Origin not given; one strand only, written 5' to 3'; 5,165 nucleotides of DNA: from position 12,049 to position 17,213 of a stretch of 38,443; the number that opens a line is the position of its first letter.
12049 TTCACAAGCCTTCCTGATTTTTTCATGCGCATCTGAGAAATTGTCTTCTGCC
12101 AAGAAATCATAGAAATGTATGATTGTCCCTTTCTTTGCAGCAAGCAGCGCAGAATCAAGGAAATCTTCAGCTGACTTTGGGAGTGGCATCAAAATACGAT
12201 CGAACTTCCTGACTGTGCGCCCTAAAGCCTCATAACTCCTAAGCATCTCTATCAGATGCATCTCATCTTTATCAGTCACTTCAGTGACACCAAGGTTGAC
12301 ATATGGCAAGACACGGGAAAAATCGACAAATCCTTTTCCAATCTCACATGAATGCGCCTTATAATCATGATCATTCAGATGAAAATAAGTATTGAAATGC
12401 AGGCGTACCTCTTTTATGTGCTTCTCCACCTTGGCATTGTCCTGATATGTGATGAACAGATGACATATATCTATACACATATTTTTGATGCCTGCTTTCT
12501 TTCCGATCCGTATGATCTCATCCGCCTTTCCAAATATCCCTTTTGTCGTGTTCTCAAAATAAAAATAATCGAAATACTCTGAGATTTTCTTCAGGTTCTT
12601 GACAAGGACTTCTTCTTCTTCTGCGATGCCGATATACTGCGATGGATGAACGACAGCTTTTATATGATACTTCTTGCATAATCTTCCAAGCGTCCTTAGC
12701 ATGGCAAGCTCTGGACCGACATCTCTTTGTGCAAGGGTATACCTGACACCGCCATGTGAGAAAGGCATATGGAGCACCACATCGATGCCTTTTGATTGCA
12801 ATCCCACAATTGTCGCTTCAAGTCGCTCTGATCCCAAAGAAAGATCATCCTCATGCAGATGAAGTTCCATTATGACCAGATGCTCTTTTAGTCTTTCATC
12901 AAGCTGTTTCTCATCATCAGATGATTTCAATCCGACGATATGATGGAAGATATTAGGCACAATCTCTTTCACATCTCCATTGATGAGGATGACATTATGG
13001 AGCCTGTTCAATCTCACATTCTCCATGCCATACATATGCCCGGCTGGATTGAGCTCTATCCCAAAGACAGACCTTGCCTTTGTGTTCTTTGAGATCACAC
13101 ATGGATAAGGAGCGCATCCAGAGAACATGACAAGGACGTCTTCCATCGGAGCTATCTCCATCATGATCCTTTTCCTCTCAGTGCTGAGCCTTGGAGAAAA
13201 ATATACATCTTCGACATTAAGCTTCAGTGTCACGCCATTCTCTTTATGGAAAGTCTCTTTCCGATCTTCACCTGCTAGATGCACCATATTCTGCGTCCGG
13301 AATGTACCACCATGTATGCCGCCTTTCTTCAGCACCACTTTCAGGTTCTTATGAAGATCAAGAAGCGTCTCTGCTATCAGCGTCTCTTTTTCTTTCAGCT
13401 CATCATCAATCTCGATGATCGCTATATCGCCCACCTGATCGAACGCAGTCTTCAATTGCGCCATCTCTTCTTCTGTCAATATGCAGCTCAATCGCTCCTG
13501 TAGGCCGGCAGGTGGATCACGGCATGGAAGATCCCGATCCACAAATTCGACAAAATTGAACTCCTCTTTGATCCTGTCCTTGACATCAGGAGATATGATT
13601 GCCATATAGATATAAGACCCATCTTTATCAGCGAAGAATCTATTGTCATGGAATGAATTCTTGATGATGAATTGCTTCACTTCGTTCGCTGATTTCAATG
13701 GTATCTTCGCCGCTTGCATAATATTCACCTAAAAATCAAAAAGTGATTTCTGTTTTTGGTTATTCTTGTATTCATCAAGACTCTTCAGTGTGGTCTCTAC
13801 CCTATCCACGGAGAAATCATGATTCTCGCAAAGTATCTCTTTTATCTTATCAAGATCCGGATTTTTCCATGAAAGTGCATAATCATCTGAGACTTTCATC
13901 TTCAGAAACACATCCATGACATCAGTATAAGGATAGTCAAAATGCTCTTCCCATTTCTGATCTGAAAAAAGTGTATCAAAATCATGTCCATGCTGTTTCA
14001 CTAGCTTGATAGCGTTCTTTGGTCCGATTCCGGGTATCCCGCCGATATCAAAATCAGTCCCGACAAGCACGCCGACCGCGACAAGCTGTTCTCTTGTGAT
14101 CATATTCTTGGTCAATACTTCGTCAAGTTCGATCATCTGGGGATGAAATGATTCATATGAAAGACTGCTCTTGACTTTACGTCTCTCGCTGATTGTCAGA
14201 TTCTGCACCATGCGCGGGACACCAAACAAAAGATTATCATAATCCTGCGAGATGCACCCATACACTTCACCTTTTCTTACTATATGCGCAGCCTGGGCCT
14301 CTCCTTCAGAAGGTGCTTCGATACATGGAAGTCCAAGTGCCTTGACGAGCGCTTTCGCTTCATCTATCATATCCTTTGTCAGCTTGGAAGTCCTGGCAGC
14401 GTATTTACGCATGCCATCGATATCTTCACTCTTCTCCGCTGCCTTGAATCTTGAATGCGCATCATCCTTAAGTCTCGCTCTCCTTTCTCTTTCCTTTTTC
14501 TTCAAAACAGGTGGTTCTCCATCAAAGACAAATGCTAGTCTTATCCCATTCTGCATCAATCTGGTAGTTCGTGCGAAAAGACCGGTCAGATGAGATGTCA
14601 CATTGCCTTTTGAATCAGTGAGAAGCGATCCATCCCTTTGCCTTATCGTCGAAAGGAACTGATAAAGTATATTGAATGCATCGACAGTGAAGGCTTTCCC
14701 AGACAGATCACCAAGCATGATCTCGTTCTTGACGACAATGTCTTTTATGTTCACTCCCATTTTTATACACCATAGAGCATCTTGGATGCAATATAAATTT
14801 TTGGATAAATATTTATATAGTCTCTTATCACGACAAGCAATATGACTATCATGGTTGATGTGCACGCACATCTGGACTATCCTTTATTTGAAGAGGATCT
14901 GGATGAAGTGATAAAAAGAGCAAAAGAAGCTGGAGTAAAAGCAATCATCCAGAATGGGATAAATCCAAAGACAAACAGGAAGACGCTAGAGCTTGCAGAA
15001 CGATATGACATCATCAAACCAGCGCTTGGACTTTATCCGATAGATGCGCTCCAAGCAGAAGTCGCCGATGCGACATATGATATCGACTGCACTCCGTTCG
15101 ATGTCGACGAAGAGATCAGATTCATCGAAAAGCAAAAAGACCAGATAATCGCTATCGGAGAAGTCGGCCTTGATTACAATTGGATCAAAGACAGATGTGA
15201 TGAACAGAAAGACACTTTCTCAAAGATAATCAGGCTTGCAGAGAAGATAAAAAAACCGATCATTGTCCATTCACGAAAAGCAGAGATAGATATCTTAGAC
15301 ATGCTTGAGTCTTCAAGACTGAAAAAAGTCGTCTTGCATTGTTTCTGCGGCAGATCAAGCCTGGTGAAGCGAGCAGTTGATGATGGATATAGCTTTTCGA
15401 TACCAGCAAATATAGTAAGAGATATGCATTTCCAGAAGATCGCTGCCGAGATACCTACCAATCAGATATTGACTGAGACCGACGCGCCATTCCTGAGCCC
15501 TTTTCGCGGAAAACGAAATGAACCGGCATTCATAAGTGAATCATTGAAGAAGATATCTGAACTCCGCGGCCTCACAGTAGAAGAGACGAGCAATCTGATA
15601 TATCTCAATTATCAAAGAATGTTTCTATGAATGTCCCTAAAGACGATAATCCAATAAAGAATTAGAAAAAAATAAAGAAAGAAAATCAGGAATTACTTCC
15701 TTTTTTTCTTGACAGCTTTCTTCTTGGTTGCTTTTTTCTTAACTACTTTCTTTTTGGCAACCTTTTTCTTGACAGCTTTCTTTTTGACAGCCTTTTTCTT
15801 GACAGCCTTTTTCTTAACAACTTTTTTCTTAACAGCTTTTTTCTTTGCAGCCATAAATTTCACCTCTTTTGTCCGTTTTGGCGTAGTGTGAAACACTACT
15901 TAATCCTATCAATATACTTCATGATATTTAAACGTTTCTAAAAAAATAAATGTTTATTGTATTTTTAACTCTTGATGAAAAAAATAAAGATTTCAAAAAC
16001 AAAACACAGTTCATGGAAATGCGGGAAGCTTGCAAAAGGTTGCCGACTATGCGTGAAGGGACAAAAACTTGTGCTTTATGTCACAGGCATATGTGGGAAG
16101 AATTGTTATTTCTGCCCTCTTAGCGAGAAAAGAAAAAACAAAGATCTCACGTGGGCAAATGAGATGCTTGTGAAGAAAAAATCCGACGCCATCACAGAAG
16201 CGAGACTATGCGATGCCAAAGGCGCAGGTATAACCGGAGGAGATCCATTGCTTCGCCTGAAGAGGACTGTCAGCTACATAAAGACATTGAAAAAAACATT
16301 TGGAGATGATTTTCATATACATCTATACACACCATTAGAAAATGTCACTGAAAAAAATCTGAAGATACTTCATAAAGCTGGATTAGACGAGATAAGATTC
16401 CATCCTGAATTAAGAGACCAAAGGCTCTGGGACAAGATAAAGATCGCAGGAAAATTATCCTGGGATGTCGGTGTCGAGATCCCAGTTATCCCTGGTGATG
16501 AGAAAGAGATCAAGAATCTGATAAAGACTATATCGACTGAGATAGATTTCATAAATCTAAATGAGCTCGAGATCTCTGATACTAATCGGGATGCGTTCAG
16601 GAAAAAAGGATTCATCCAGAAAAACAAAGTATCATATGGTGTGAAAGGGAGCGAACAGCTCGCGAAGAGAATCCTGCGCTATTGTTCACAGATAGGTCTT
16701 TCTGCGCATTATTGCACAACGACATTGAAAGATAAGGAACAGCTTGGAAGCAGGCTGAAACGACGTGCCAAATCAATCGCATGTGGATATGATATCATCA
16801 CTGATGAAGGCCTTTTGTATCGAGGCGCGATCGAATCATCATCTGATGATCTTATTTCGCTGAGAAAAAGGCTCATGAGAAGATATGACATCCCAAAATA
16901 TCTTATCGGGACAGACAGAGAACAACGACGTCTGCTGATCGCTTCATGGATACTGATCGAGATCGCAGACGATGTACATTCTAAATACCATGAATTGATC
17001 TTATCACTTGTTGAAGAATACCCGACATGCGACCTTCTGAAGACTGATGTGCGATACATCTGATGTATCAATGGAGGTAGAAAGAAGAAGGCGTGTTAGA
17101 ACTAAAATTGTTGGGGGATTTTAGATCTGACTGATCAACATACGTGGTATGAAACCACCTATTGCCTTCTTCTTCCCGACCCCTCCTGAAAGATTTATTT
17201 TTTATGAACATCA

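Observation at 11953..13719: Trm5/Taw2-type tRNA methyltransferase split by a nested sugar-isomerase/AP-endonuclease-like TIM barrel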

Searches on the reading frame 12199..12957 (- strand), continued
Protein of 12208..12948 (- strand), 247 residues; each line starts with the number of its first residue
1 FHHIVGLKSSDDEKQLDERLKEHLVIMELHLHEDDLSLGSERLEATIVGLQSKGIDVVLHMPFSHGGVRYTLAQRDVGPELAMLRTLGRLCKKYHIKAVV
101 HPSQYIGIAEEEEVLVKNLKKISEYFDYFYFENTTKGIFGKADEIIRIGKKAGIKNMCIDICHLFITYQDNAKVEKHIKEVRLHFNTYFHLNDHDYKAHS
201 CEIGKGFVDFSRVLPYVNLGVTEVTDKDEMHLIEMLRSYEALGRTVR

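Call 65: find_encoding_contigs(protein=P0054, flank=6000, max_places=3)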
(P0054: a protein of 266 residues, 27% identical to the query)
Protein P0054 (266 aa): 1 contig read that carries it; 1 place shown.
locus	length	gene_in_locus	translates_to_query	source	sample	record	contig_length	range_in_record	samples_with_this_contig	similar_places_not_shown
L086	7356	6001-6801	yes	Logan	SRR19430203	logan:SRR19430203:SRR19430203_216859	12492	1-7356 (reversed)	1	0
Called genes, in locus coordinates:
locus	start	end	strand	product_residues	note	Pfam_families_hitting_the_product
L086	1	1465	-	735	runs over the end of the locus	-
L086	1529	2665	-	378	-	-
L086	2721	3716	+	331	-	PF26356:Pelota_N, PF03465:eRF1_3 (weak)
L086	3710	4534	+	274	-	PF07091:FmrO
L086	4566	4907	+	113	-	-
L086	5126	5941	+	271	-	PF01978:TrmB, PF11495:TrmB_EBD_N (weak)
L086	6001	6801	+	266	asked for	-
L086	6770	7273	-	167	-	-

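Call 66: find_encoding_contigs(protein=P0046, flank=6000, max_places=3)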
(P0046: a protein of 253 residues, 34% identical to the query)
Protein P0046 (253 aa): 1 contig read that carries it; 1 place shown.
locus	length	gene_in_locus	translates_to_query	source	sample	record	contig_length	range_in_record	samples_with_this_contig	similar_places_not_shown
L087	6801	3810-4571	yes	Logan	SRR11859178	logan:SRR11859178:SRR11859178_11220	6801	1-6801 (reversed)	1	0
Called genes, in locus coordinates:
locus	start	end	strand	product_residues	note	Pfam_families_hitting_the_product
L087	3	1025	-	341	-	?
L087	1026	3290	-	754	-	PF00912:Transgly, PF00905:Transpeptidase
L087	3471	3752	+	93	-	-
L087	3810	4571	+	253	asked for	PF01261:AP_endonuc_2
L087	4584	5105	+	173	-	-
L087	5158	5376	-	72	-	-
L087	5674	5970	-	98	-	-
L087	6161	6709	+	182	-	-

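Call 73: search_protein_families(library=ncbifam, proteins=[window:12208-12948:-], max_evalue=0.01)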
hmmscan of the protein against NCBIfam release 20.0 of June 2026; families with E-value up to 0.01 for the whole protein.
window:12208-12948:- (247 aa): 1 family
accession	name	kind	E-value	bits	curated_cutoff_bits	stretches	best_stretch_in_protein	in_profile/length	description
TIGR00629.1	uvde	equivalog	0.003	17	124.45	1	64-127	80-139/312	UV DNA damage repair endonuclease UvsE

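Call 79: search_protein_families(library=ncbifam, alignment_id=A2, max_evalue=0.01)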
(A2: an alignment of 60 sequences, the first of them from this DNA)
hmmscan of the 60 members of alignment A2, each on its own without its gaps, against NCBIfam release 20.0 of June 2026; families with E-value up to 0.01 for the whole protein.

A. member 1, seq(253 aa): 1 family
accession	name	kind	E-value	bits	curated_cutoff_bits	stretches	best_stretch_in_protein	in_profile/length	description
TIGR00629.1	uvde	equivalog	0.003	17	124.45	1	67-130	80-139/312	UV DNA damage repair endonuclease UvsE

B. families by the number of members that match (of 60 scanned): 16 families
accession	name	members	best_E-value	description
NF041277.1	coba_remo_CbiR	19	5.4e-13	cobamide remodeling phosphodiesterase CbiR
NF002198.0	PRK01060.1-3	6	3e-06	deoxyribonuclease IV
NF009688.0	PRK13209.1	3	5.1e-05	L-ribulose-5-phosphate 3-epimerase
TIGR00587.1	nfo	3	0.0019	deoxyribonuclease IV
NF002196.0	PRK01060.1-1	2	5.8e-05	deoxyribonuclease IV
TIGR04379.1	myo_inos_iolE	1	0.0007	myo-inosose-2 dehydratase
TIGR01637.1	phage_arpU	1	0.00095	ArpU family phage packaging/lysis transcriptional regulator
TIGR02929.1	anfG_nitrog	1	0.0013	Fe-only nitrogenase subunit delta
NF033630.1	SLATT_6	1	0.002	SLATT domain-containing protein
NF000792.0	PRK00053.2-3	1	0.002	alanine racemase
TIGR00629.1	uvde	1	0.003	UV DNA damage repair endonuclease UvsE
TIGR00542.1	hxl6Piso_put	1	0.003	L-ribulose-5-phosphate 3-epimerase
TIGR03234.1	OH-pyruv-isom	1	0.006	hydroxypyruvate isomerase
NF002199.0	PRK01060.1-4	1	0.0063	deoxyribonuclease IV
NF002197.0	PRK01060.1-2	1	0.009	deoxyribonuclease IV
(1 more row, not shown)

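Call 81: search_protein_families(library=ncbifam, proteins=[P0023, P0046, P0075, P0084, P0040, P0054, P0012, P0033, P0032, P0066], max_evalue=0.01)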
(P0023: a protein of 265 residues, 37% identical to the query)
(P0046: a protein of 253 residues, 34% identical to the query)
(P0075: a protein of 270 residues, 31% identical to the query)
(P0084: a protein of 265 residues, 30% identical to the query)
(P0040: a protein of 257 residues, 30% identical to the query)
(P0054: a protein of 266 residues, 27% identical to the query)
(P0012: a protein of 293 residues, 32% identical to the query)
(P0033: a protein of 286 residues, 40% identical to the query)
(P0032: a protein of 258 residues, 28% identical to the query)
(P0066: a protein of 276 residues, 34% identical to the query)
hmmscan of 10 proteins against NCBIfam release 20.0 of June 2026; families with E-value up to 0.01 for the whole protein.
P0023 (265 aa): 1 family
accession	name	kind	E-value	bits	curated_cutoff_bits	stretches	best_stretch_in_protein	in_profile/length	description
NF041277.1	coba_remo_CbiR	equivalog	7.9e-05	22.3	105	1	24-213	25-208/249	cobamide remodeling phosphodiesterase CbiR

P0046 (253 aa): 1 family
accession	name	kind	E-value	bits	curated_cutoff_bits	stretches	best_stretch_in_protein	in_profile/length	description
NF041277.1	coba_remo_CbiR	equivalog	7.5e-07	28.9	105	1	42-211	48-210/249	cobamide remodeling phosphodiesterase CbiR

P0075 (270 aa): 0 families

P0084 (265 aa): 0 families

P0040 (257 aa): 0 families

P0054 (266 aa): 0 families

P0012 (293 aa): 2 families
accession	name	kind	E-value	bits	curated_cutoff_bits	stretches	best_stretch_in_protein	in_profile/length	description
NF041277.1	coba_remo_CbiR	equivalog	1.3e-06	28.1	105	1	38-217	41-210/249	cobamide remodeling phosphodiesterase CbiR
TIGR00587.1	nfo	subfamily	0.0074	15.6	129.65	0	158-226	164-244/279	deoxyribonuclease IV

P0033 (286 aa): 0 families

P0032 (258 aa): 0 families

P0066 (276 aa): 0 families

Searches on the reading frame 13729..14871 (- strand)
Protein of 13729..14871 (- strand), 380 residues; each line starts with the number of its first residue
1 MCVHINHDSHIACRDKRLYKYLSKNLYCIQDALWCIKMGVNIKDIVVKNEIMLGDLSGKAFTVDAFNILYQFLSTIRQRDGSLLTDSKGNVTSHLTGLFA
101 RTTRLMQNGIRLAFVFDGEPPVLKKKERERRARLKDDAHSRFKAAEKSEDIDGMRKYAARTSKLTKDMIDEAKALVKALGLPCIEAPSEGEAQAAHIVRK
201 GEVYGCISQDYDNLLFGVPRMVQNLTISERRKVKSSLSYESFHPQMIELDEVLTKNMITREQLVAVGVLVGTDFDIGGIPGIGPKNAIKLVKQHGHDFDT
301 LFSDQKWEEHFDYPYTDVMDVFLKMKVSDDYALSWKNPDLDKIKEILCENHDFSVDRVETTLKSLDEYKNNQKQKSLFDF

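Call 71: search_protein_families(library=pfam, proteins=[window:13729-14871:-], max_evalue=0.001)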
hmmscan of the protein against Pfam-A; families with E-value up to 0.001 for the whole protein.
window:13729-14871:- (380 aa): 3 families
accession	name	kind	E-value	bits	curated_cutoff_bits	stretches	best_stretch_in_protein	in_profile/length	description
PF00867.23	XPG_I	-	1e-23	84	24.9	1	180-273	1-89/89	XPG I-region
PF00752.23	XPG_N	-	5.1e-16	59.4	22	1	49-136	17-99/101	XPG N-terminal domain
PF01367.25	5_3_exonuc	-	0.00014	22.7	40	1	259-296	2-40/97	5'-3' exonuclease, C-terminal SAM fold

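Call 73: search_protein_families(library=ncbifam, proteins=[window:13729-14871:-], max_evalue=0.01)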
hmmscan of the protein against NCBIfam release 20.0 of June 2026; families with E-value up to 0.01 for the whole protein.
window:13729-14871:- (380 aa): 6 families
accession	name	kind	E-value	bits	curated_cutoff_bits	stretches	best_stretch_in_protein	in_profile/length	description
TIGR03674.1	fen_arch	equivalog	1.8e-122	408.7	351.95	1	38-380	1-337/338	flap endonuclease-1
TIGR00600.1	rad2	subfamily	1.4e-34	119.7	1204.4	2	47-145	13-106/1039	DNA excision repair protein (rad2)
TIGR00593.1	pola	equivalog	2.9e-05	22.6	600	1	232-295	144-206/890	DNA polymerase I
NF004397.1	PRK05755.1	equivalog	4.2e-05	22.2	720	1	243-296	153-207/889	DNA polymerase I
NF007017.0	PRK09482.1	equivalog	0.00059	19.5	261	1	239-304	146-211/257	flap endonuclease Xni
NF011547.0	PRK14976.1-4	equivalog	0.0078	15.5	305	0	248-295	164-213/291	5'-3' exonuclease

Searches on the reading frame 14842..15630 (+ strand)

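Call 71: search_protein_families(library=pfam, proteins=[window:14842-15630:+], max_evalue=0.001)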
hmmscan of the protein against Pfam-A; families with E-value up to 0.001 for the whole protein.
window:14842-15630:+ (262 aa): 1 family
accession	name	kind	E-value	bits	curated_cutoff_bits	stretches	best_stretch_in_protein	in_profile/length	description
PF01026.27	TatD_DNase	-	6.8e-68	229.2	27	1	5-261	1-252/253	TatD related DNase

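Call 73: search_protein_families(library=ncbifam, proteins=[window:14842-15630:+], max_evalue=0.01)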
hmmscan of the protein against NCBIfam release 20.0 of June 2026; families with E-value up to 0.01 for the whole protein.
window:14842-15630:+ (262 aa): 7 families
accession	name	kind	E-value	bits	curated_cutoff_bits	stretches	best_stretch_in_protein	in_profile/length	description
TIGR00010.1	TIGR00010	subfamily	2.1e-64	217.4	206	1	4-261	1-251/253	YchF/TatD family DNA exonuclease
NF041926.1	QatD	equivalog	5.2e-38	130.5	230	1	6-259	1-238/239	Qat anti-phage system TatD family nuclease QatD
NF007745.0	PRK10425.1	equivalog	5.3e-36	124.2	395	1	4-261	1-256/260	3'-5' ssDNA/RNA exonuclease TatD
NF008075.0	PRK10812.1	equivalog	8.7e-33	113.7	438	1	3-261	2-254/265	metal-dependent hydrolase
NF008522.0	PRK11449.1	equivalog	1.9e-29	102.6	481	1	4-261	5-256/259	metal-dependent hydrolase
NF009060.0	PRK12394.1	equivalog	0.00021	20.2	442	1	81-174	134-223/381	metallo-dependent hydrolase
NF006689.0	PRK09237.1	equivalog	0.0049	15.5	371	1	4-173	59-221/383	amidohydrolase/deacetylase family metallohydrolase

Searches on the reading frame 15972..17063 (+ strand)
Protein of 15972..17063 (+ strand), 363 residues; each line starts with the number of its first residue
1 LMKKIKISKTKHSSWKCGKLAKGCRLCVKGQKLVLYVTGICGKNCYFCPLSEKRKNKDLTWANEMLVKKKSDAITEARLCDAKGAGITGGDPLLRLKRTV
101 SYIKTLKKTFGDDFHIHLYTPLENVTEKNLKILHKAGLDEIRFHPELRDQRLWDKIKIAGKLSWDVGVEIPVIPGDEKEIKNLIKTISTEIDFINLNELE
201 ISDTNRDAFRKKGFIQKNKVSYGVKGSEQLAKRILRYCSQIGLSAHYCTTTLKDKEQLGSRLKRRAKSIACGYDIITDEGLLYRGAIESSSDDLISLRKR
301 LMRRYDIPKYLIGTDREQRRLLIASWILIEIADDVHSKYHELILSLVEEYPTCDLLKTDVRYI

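Call 71: search_protein_families(library=pfam, proteins=[window:15972-17063:+], max_evalue=0.001)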
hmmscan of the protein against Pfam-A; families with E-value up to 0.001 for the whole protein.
window:15972-17063:+ (363 aa): 2 families
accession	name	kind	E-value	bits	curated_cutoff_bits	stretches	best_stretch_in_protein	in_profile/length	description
PF04055.27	Radical_SAM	-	7.2e-11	43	29.5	1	36-157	2-121/166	Radical SAM superfamily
PF13353.11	Fer4_12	-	0.00011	22.9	22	1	29-121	4-91/137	4Fe-4S single cluster domain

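Call 73: search_protein_families(library=ncbifam, proteins=[window:15972-17063:+], max_evalue=0.01)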
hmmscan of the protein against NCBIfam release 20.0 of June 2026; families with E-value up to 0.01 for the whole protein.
window:15972-17063:+ (363 aa): 10 families
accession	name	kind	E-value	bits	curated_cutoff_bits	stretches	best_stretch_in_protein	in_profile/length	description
TIGR03977.1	rSAM_pair_HxsC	equivalog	2.9e-08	33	267.9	1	32-118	26-104/292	His-Xaa-Ser system radical SAM maturase HxsC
TIGR03551.1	F420_cofH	equivalog_domain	8.9e-06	24.8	374.1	1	35-125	43-130/345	5-amino-6-(D-ribitylamino)uracil--L-tyrosine 4-hydroxyphenyl transferase CofH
TIGR03978.1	rSAM_paired_1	equivalog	1.7e-05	23.8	370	1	21-135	72-189/466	His-Xaa-Ser system radical SAM maturase HxsB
NF006687.0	PRK09234.1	equivalog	0.00012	20.4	1018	1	37-126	537-623/849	bifunctional FO biosynthesis protein CofGH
NF005609.0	PRK07360.1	equivalog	0.00035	19.4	426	1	36-126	66-154/374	7,8-didemethyl-8-hydroxy-5-deazariboflavin synthase subunit CofH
TIGR02668.1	moaA_archaeal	equivalog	0.00082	18.4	325.25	1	32-156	11-127/303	GTP 3',8-cyclase MoaA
TIGR02666.1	moaA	equivalog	0.0031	16.5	284.05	1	32-141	11-118/336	GTP 3',8-cyclase MoaA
NF045502.1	variant_rSAM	domain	0.0032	16.5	125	1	42-156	143-263/357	radical SAM protein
TIGR00423.1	TIGR00423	subfamily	0.0047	16.2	260.25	1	37-123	11-94/310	CofH family radical SAM protein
TIGR02493.1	PFLA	equivalog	0.0064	15.9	231.75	0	30-120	15-101/235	pyruvate formate-lyase-activating protein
